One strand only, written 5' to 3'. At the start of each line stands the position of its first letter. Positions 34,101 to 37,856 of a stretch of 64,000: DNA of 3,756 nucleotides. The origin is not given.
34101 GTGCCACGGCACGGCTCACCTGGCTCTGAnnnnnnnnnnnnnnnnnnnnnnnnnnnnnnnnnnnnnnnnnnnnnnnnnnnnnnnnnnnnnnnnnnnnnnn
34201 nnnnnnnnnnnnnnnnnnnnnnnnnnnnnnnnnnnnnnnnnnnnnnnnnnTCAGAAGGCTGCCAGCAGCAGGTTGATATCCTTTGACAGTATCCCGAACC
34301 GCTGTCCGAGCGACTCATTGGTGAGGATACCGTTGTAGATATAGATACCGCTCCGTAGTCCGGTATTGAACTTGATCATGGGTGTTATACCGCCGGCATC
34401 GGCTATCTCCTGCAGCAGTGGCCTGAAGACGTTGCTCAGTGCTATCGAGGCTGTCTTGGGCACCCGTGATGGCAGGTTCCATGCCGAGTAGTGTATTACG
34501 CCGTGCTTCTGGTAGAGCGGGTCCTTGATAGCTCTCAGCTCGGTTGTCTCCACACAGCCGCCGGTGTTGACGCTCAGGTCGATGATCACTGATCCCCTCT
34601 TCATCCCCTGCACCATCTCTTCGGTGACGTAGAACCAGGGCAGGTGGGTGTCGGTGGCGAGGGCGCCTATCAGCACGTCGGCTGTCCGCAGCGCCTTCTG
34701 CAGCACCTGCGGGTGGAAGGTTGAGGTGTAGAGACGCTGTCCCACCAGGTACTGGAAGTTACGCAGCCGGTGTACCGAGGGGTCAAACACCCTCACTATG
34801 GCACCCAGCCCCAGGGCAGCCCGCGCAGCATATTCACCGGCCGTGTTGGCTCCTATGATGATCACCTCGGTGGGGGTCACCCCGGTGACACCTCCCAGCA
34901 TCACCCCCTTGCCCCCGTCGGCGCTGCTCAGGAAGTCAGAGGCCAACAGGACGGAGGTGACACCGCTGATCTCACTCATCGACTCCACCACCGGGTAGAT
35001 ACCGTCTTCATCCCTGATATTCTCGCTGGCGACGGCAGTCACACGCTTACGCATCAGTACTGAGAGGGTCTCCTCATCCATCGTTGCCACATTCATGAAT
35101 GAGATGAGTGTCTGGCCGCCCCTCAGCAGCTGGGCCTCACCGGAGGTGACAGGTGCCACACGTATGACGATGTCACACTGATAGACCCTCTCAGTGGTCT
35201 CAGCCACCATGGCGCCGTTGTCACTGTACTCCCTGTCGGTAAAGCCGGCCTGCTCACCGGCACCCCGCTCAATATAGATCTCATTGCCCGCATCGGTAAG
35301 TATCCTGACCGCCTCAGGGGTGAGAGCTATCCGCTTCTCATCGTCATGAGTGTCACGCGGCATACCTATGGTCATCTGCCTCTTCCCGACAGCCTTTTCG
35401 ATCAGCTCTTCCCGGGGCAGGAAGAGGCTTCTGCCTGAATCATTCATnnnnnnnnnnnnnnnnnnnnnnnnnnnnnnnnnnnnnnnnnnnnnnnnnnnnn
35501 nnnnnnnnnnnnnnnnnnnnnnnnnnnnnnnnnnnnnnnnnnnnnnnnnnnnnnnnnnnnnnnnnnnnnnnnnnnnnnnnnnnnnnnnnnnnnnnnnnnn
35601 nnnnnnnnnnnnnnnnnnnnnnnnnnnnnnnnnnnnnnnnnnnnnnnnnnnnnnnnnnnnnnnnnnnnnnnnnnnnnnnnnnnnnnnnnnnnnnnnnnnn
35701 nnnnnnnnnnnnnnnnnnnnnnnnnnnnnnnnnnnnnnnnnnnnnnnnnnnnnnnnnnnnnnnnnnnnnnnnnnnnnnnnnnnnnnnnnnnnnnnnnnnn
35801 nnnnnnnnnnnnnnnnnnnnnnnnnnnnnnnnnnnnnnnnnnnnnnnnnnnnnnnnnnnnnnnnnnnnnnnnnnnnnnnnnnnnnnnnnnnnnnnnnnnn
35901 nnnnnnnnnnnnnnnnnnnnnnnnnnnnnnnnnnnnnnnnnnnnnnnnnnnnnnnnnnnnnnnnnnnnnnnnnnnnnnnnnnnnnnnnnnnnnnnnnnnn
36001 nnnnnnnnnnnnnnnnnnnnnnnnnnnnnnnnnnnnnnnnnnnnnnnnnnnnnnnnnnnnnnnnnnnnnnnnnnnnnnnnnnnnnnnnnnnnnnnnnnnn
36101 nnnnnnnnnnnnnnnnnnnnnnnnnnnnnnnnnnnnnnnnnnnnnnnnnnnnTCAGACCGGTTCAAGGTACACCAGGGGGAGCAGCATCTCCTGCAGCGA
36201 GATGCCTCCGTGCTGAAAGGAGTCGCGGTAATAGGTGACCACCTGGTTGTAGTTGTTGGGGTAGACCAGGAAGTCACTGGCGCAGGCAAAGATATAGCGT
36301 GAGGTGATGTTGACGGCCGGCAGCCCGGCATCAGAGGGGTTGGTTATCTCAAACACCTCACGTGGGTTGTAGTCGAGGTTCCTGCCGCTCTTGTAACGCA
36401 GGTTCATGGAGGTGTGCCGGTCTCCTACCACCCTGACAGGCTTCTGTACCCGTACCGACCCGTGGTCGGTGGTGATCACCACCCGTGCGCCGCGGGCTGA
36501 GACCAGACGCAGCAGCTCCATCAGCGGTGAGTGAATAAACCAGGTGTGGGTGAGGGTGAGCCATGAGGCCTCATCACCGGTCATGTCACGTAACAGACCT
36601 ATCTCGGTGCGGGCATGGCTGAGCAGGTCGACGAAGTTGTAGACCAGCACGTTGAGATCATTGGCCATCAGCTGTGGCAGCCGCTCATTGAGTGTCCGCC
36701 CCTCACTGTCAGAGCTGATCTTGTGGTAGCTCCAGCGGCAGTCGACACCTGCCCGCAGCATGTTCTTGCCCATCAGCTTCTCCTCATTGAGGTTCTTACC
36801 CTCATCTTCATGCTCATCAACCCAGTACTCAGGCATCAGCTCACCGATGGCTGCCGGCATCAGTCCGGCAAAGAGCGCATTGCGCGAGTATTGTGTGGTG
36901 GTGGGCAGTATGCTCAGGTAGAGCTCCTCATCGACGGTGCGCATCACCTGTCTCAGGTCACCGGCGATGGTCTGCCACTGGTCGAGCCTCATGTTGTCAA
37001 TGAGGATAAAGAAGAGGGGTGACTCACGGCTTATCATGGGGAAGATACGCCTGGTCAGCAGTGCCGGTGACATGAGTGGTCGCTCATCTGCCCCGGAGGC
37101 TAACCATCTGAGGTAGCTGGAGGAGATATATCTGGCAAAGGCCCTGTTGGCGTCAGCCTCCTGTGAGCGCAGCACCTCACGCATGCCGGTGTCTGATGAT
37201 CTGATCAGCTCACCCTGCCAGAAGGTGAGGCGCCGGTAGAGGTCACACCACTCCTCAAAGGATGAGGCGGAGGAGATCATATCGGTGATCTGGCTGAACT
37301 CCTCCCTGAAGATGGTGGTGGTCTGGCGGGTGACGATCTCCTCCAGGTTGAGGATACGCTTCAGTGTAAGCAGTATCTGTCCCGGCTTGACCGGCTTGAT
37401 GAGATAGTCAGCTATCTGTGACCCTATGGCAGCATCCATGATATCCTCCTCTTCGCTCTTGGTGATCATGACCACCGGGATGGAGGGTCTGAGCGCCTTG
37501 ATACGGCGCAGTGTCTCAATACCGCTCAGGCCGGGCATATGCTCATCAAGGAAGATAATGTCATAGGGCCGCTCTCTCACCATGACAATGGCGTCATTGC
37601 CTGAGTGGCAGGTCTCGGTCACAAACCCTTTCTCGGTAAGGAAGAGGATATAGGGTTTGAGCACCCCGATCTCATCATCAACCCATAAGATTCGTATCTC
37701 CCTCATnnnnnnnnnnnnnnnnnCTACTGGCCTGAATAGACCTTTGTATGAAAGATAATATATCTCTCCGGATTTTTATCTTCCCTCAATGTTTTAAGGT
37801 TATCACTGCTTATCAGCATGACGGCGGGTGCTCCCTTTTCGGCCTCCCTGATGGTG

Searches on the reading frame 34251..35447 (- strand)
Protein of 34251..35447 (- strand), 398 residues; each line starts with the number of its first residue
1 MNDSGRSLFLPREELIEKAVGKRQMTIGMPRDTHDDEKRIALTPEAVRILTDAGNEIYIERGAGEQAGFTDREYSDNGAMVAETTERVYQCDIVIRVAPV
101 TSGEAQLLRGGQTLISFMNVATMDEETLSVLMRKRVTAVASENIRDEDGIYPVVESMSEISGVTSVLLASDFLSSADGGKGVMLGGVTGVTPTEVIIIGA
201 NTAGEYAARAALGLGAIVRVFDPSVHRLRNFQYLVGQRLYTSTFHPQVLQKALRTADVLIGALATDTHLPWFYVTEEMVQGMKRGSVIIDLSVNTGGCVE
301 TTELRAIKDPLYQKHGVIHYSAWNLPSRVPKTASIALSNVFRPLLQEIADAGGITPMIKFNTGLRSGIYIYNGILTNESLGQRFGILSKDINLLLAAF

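Call 32: search_protein_families(library=pfam, proteins=[window:34251-35447:-], max_evalue=0.001)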
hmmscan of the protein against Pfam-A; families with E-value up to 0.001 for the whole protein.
window:34251-35447:- (398 aa): 3 families
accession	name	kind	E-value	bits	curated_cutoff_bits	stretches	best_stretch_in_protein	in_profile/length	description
PF01262.27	AlaDh_PNT_C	-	5.3e-54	183.3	23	1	165-377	1-213/214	Alanine dehydrogenase/PNT, C-terminal domain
PF05222.21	AlaDh_PNT_N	-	1.8e-32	112.8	30.4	1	28-160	1-135/136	Alanine dehydrogenase/PNT, N-terminal domain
PF02826.25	2-Hacid_dh_C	-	0.00054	19.8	25.1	0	191-292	35-127/178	D-isomer specific 2-hydroxyacid dehydrogenase, NAD binding domain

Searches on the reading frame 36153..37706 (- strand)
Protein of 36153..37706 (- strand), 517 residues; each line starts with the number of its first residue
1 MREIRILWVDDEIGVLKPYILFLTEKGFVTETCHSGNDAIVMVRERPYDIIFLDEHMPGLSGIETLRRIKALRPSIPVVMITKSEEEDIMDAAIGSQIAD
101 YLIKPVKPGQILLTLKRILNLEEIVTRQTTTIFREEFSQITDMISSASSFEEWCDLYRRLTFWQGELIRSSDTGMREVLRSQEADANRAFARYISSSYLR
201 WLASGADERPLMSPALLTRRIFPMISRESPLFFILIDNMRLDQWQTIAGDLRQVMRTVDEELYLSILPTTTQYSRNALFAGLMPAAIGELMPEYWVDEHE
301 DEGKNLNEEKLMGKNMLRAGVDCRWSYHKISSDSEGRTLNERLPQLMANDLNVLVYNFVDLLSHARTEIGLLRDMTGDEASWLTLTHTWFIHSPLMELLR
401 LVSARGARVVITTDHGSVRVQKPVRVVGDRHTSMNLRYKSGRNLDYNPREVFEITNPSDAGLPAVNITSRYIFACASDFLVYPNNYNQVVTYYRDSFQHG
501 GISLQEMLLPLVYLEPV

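Call 32: search_protein_families(library=pfam, proteins=[window:36153-37706:-], max_evalue=0.001)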
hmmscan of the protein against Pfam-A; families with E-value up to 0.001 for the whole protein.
window:36153-37706:- (517 aa): 2 families
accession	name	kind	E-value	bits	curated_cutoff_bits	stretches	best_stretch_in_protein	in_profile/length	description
PF08665.17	PglZ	-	4.8e-24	85.7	25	1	232-424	4-179/179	PglZ domain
PF00072.30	Response_reg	-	7.4e-23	81.3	30.2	1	6-114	1-109/111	Response regulator receiver domain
